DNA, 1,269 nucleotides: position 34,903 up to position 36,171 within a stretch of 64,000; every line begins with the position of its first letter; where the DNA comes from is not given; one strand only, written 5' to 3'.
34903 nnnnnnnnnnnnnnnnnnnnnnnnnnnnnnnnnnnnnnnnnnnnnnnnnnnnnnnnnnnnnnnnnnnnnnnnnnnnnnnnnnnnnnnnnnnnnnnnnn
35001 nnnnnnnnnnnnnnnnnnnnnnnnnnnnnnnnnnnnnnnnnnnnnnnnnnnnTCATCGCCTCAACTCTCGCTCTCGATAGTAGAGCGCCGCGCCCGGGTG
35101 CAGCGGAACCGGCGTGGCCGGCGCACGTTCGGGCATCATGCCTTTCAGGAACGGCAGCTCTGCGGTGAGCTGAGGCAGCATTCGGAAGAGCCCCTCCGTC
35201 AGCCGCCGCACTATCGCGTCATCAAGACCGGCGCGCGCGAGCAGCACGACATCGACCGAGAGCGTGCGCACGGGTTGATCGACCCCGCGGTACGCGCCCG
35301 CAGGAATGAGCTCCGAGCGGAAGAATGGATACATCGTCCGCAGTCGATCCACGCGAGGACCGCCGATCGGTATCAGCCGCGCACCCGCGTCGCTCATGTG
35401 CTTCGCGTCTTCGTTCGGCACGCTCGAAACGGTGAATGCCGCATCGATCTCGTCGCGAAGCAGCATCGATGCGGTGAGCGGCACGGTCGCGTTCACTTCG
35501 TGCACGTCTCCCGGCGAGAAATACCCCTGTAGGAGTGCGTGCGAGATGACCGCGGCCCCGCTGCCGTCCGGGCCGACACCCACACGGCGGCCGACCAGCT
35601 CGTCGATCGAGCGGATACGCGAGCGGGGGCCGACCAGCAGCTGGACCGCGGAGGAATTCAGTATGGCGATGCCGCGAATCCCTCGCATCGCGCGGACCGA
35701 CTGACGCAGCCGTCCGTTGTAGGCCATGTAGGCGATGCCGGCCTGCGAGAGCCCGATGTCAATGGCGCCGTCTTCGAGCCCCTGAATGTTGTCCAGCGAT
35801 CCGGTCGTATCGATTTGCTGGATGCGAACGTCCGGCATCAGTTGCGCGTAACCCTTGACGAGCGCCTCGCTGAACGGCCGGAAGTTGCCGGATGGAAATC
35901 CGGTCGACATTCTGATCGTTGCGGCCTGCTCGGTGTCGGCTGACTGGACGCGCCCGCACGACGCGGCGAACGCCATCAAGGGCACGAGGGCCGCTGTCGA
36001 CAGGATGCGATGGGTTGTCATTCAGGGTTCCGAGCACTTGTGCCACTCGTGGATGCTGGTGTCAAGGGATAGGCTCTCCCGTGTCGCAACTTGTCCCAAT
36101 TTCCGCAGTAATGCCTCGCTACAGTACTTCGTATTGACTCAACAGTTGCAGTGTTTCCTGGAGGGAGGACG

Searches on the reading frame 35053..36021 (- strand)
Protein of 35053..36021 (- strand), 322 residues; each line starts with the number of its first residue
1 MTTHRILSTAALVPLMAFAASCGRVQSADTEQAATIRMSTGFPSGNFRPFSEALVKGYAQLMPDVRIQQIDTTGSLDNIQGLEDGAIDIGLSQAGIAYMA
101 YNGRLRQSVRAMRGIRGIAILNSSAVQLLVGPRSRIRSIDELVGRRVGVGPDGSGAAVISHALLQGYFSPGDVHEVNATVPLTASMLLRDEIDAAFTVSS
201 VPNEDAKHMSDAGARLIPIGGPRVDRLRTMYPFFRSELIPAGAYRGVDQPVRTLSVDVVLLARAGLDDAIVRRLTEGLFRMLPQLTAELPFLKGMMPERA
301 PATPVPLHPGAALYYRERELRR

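Call 10: search_protein_families(library=pfam, proteins=[window:35053-36021:-])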
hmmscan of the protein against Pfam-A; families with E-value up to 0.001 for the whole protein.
window:35053-36021:- (322 aa): 3 families
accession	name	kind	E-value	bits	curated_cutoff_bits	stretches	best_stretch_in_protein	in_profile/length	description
PF16868.10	NMT1_3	-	5.3e-43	148.1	27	1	39-317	2-287/289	NMT1-like family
PF09084.16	NMT1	-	1.1e-07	32.4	20.5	1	72-197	28-147/216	NMT1/THI5 like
PF12974.12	Phosphonate-bd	-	0.00019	21.3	27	1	79-281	43-216/242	ABC transporter, phosphonate, periplasmic substrate-binding protein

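Call 15: find_encoding_contigs(protein=window:35053-36021:-, flank=10000, max_places=6)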
Protein window:35053-36021:- (322 aa): 5 contigs read that carry it; 5 places shown.
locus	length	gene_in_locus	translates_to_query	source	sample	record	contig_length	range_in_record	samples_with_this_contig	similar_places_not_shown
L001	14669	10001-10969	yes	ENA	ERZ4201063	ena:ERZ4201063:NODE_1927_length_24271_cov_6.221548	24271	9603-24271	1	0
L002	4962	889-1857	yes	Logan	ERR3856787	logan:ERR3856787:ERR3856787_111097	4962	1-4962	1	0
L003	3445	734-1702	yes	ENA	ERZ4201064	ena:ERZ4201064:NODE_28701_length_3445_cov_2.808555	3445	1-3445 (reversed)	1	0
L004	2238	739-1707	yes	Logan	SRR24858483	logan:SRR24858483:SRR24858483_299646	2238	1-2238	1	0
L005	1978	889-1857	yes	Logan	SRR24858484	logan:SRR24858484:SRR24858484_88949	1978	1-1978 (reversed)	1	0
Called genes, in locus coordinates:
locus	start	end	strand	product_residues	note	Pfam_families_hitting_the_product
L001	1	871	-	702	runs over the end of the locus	PF13435:Cytochrome_C554 (faint)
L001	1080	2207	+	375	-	-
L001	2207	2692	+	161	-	PF01042:Ribonuc_L-PSP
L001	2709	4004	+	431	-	-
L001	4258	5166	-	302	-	PF07883:Cupin_2 (faint)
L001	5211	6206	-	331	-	-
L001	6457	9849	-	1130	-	PF13620:CarboxypepD_reg, PF13715:CarbopepD_reg_2 (weak), PF17210:SdrD_B (weak), PF07715:Plug (weak), PF25183:OMP_b-brl_4, PF00593:TonB_dep_Rec_b-barrel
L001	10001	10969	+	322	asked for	PF16868:NMT1_3, PF09084:NMT1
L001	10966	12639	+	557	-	PF00512:HisKA, PF13581:HATPase_c_2 (weak), PF02518:HATPase_c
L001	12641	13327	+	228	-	PF00072:Response_reg, PF00486:Trans_reg_C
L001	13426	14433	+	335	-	PF00753:Lactamase_B, PF12706:Lactamase_B_2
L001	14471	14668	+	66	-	?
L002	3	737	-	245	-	?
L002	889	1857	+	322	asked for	PF16868:NMT1_3, PF09084:NMT1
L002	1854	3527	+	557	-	PF00512:HisKA, PF13581:HATPase_c_2 (weak), PF02518:HATPase_c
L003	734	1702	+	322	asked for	PF16868:NMT1_3, PF09084:NMT1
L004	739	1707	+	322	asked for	PF16868:NMT1_3, PF09084:NMT1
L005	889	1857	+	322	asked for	PF16868:NMT1_3, PF09084:NMT1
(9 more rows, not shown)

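Call 16: find_homologous_proteins(query=window:35053-36021:-, max_evalue=1e-20)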
Query window:35053-36021:- (322 aa): 549 proteins with E <= 1e-20 among 8000 candidates; the best 120 are listed.
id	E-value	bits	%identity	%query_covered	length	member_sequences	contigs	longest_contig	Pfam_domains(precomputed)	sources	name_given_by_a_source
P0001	3.1e-204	695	100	100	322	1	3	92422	PF09084.17,PF16868.11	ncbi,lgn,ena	-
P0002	1.1e-179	614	91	97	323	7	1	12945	PF09084.17,PF16868.11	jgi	jgi:TRAP transporter TAXI family solute receptor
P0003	9.3e-179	611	88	100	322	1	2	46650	PF09084.17,PF16868.11,PF12974.13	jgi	jgi:TRAP transporter TAXI family solute receptor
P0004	5.0e-176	602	91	95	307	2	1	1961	PF09084.17,PF16868.11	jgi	jgi:hypothetical protein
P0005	2.9e-174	597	86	99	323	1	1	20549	PF09084.17,PF16868.11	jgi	jgi:TRAP transporter TAXI family solute receptor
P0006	3.9e-174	596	86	100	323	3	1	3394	PF09084.17,PF16868.11,PF12974.13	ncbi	-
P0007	7.1e-174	595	88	97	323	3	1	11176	PF09084.17,PF16868.11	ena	-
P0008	1.6e-173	594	88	97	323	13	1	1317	PF09084.17,PF16868.11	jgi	jgi:uncharacterized protein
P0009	4.1e-172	590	86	98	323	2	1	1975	PF09084.17,PF16868.11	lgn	-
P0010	5.2e-172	589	85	100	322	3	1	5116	PF09084.17,PF16868.11,PF12974.13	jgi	jgi:TRAP transporter TAXI family solute receptor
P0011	6.3e-172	589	85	100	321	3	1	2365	PF09084.17,PF16868.11,PF12974.13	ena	-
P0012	1.4e-171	588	86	98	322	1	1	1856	PF09084.17,PF16868.11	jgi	jgi:hypothetical protein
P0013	8.6e-171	585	86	98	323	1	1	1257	PF09084.17,PF16868.11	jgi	jgi:uncharacterized protein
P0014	1.2e-169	581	86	98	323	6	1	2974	PF09084.17,PF16868.11,PF12974.13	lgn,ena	-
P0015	5.0e-169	579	84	100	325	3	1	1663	PF09084.17,PF16868.11,PF12974.13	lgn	-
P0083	2.6e-144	498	76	93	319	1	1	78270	PF09084.17,PF16868.11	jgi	jgi:uncharacterized protein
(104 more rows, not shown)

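Call 18: find_related_loci(query=A1, collection=genome_contigs, flank=10000)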
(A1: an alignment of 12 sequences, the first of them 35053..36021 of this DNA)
Query A1 (322 aa) in genome_contigs; peptide patterns used: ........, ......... (x = any residue, [..] = any of these).
90 stretches matched a pattern; 21 encode a relative of the query (tblastn E <= 1e-3); 19 distinct loci.
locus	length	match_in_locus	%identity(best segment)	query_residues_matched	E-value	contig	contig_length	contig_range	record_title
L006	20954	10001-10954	71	4-322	1e-148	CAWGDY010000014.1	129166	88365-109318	MAG: Vicinamibacterales bacterium isolate MFD02242.bin.1.84 genome assembly, contig: contig_28863, whole genome shotgun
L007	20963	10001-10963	69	1-322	4e-147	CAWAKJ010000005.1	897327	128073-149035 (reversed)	MAG: Vicinamibacterales bacterium isolate MFD02360.bin.1.271 genome assembly, contig: contig_4146, whole genome shotgun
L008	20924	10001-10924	72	3-312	2e-141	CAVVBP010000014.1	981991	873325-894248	MAG: Vicinamibacterales bacterium isolate MFD02809.bin.1.263 genome assembly, contig: contig_91764, whole genome shotgun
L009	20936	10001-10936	68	12-322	6e-141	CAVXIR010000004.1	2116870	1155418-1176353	MAG: Vicinamibacterales bacterium isolate MFD09212.bin.1.252 genome assembly, contig: contig_3581, whole genome shotgun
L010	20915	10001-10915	69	4-312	2e-139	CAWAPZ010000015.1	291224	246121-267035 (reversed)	MAG: Vicinamibacterales bacterium isolate MFD02840.bin.2.176 genome assembly, contig: contig_54847, whole genome shotgun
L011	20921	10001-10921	71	4-312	2e-139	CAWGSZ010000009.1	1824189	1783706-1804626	MAG: Vicinamibacterales bacterium isolate MFD05567.bin.1.13 genome assembly, contig: contig_3955, whole genome shotgun s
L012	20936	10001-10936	69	1-312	1e-132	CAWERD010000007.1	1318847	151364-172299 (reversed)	MAG: Vicinamibacterales bacterium isolate MFD09212.bin.1.144 genome assembly, contig: contig_785, whole genome shotgun s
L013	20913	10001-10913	76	8-312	2e-132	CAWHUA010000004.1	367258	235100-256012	MAG: Vicinamibacterales bacterium isolate MFD05747.bin.1.108 genome assembly, contig: contig_33058, whole genome shotgun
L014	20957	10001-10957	62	1-322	6e-123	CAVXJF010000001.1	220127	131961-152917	MAG: Vicinamibacterales bacterium isolate MFD05567.bin.1.201 genome assembly, contig: contig_17069, whole genome shotgun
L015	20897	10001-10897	62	22-322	3e-112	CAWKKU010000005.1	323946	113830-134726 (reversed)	MAG: Vicinamibacterales bacterium isolate MFD05454.bin.2.147 genome assembly, contig: contig_19249, whole genome shotgun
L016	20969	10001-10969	76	1-322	1e-159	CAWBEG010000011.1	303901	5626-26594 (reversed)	MAG: Vicinamibacterales bacterium isolate MFD04850.bin.2.140 genome assembly, contig: contig_32409, whole genome shotgun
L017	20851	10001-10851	70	31-312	1e-66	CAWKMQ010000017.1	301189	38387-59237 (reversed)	MAG: Vicinamibacterales bacterium isolate MFD03066.bin.2.29 genome assembly, contig: contig_406, whole genome shotgun se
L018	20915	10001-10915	35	3-322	3e-52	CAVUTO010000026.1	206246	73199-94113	MAG: Vicinamibacterales bacterium isolate MFD00962.bin.2.231 genome assembly, contig: contig_77844, whole genome shotgun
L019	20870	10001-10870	39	18-322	1e-48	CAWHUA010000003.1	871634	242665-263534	MAG: Vicinamibacterales bacterium isolate MFD05747.bin.1.108 genome assembly, contig: contig_318, whole genome shotgun s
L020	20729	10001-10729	38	75-322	4e-48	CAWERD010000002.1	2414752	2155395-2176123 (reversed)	MAG: Vicinamibacterales bacterium isolate MFD09212.bin.1.144 genome assembly, contig: contig_3066, whole genome shotgun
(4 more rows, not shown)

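Call 44: search_protein_families(library=pfam, proteins=[L019:2636-4873:+, L019:4974-5915:+, L019:6004-8181:-, L019:7988-8905:-, L019:9054-9971:+, L019:9968-10873:+, L019:10913-12628:+, L019:12559-13251:+, L019:13315-14472:-, L019:14415-16907:-])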
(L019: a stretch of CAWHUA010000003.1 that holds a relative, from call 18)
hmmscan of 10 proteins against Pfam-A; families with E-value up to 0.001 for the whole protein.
L019:2636-4873:+ (745 aa): 3 families
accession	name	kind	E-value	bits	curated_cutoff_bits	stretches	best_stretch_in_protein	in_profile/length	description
PF21686.3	LigD_Prim-Pol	-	1.4e-75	254.6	27.4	1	478-729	1-254/254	LigD, primase-polymerase domain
PF01068.26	DNA_ligase_A_M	-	1.7e-32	113.2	26.2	1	28-215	20-204/204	ATP dependent DNA ligase domain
PF04679.21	DNA_ligase_A_C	-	1.2e-26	93.3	27.5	1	235-325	3-93/94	ATP dependent DNA ligase C terminal region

L019:4974-5915:+ (313 aa): 4 families
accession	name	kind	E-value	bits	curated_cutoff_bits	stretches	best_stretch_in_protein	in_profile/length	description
PF07883.17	Cupin_2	-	4.2e-11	42.8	27.2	0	274-307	36-69/70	Cupin domain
PF00190.28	Cupin_1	-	8.5e-05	22.6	22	0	229-298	49-103/151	Cupin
PF02311.25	AraC_binding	-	0.00023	21.3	21.1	0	125-160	41-76/135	AraC-like ligand binding domain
PF04074.18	DUF386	-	0.00065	20.2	26.5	0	66-94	49-77/145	YhcH/YjgK/YiaL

L019:6004-8181:- (725 aa): 1 family
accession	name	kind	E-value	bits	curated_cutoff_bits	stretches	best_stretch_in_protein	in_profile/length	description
PF25183.1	OMP_b-brl_4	-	1.9e-41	142.8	30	2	110-612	153-679/838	Outer membrane beta barrel domain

L019:7988-8905:- (305 aa): 6 families
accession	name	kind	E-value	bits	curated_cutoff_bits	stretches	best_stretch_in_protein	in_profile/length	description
PF13620.12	CarboxypepD_reg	-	2.3e-19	70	32.3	1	32-114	2-81/82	Carboxypeptidase regulatory-like domain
PF02369.22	Big_1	-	3.7e-07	30.6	34.9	1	34-91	23-82/93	Bacterial Ig-like domain (group 1)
PF13715.12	CarbopepD_reg_2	-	4e-07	30.4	32.2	1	32-111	1-73/88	CarboxypepD_reg-like domain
PF17210.9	SdrD_B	-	2.3e-06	28.2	29.7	1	38-92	18-70/112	SdrD B-like domain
PF07715.20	Plug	-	3e-06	28.1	23.9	1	140-235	9-98/107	TonB-dependent Receptor Plug Domain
PF17802.7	SpaA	-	3.5e-05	24.3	23.1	1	37-86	8-57/91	Prealbumin-like fold domain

L019:9054-9971:+ (305 aa): 5 families
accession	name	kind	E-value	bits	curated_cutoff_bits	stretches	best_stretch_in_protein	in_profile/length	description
PF16868.10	NMT1_3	-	2.5e-47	162.4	27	1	49-299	27-286/289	NMT1-like family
PF09084.16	NMT1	-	7e-10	39.6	20.5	1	108-187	68-146/216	NMT1/THI5 like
PF13379.11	NMT1_2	-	9e-08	32.7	24.7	1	67-187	48-178/252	NMT1-like family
PF12974.12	Phosphonate-bd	-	9.8e-08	32.1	27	1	69-187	44-162/242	ABC transporter, phosphonate, periplasmic substrate-binding protein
PF03466.25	LysR_substrate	-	0.00033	20.5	28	0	68-187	48-155/209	LysR substrate binding domain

L019:9968-10873:+ (301 aa): 3 families
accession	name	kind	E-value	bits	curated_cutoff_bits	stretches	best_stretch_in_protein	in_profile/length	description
PF16868.10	NMT1_3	-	7.9e-39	134.4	27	1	44-295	26-286/289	NMT1-like family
PF09084.16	NMT1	-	0.00037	20.9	20.5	1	106-198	70-160/216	NMT1/THI5 like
PF13379.11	NMT1_2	-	0.00059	20.2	24.7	1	66-182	51-177/252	NMT1-like family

L019:10913-12628:+ (571 aa): 0 families

L019:12559-13251:+ (230 aa): 2 families
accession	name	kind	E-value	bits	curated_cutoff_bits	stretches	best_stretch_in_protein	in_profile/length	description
PF00072.30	Response_reg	-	1.8e-31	109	30.2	1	6-115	1-111/111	Response regulator receiver domain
PF00486.34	Trans_reg_C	-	1.8e-26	92.4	26.2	1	147-223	2-77/77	Transcriptional regulatory protein, C terminal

L019:13315-14472:- (385 aa): 0 families

L019:14415-16907:- (830 aa): 4 families
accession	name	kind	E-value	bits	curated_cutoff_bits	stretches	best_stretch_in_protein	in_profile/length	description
PF08482.15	HrpB_C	-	2.3e-41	141.6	25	1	708-817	24-133/133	ATP-dependent helicase C-terminal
PF00271.37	Helicase_C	-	1.6e-11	44.8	23.5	1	254-374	9-110/110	Helicase conserved C-terminal domain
PF00270.35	DEAD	-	3.3e-08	33.9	26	1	73-217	8-163/167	DEAD/DEAH box helicase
PF04408.29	HA2_N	-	6.2e-05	23.4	21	1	432-460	1-29/29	Helicase associated domain (HA2), winged-helix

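Call 64: search_protein_families(library=ncbifam, proteins=[window:35053-36021:-], max_evalue=0.00001)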
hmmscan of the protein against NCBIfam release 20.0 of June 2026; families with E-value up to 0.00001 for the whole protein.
window:35053-36021:- (322 aa): 2 families
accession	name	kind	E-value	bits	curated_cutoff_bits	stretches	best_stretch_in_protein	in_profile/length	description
TIGR02122.1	TRAP_TAXI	subfamily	2.7e-55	187.5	84.35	1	9-318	9-319/320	TAXI family TRAP transporter solute-binding subunit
TIGR01728.1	SsuA_fam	subfamily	6.2e-11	42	163.5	1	72-198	37-157/290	aliphatic sulfonate ABC transporter substrate-binding protein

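Call 76: find_encoding_contigs(protein=P0083, flank=10000, max_places=1)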
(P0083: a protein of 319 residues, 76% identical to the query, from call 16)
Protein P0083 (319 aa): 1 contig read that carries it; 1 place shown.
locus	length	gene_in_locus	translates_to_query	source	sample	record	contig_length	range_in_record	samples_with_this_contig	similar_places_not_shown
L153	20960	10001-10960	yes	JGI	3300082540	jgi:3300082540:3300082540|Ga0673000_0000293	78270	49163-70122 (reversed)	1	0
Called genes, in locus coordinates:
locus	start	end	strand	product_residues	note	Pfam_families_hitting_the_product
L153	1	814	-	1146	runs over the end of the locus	PF13620:CarboxypepD_reg, PF13715:CarbopepD_reg_2, PF17210:SdrD_B (weak), PF25183:OMP_b-brl_4, PF00593:TonB_dep_Rec_b-barrel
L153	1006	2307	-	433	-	PF00756:Esterase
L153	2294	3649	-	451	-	PF07586:HXXSHH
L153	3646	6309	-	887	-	PF13442:Cytochrome_CBB3 (faint), PF07626:PSD3, PF07637:PSD5, PF07631:PSD4, PF07627:PSCyt3, PF07624:PSD2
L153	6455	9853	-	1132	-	PF13620:CarboxypepD_reg, PF13715:CarbopepD_reg_2, PF17210:SdrD_B (weak), PF17802:SpaA (faint), PF07715:Plug (weak), PF25183:OMP_b-brl_4, PF00593:TonB_dep_Rec_b-barrel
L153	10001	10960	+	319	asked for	PF16868:NMT1_3, PF09084:NMT1 (weak)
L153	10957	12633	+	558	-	PF00512:HisKA, PF13581:HATPase_c_2 (faint), PF02518:HATPase_c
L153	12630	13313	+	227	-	PF00072:Response_reg, PF00486:Trans_reg_C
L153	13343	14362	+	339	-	PF00753:Lactamase_B, PF12706:Lactamase_B_2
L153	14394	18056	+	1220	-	PF13620:CarboxypepD_reg, PF13715:CarbopepD_reg_2, PF25183:OMP_b-brl_4, PF00593:TonB_dep_Rec_b-barrel (weak)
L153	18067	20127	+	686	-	PF07602:DUF1565 (faint), PF22842:Pel9A-like_beta_helix (weak), PF13229:Beta_helix, PF05048:NosD (weak)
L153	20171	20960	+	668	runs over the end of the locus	-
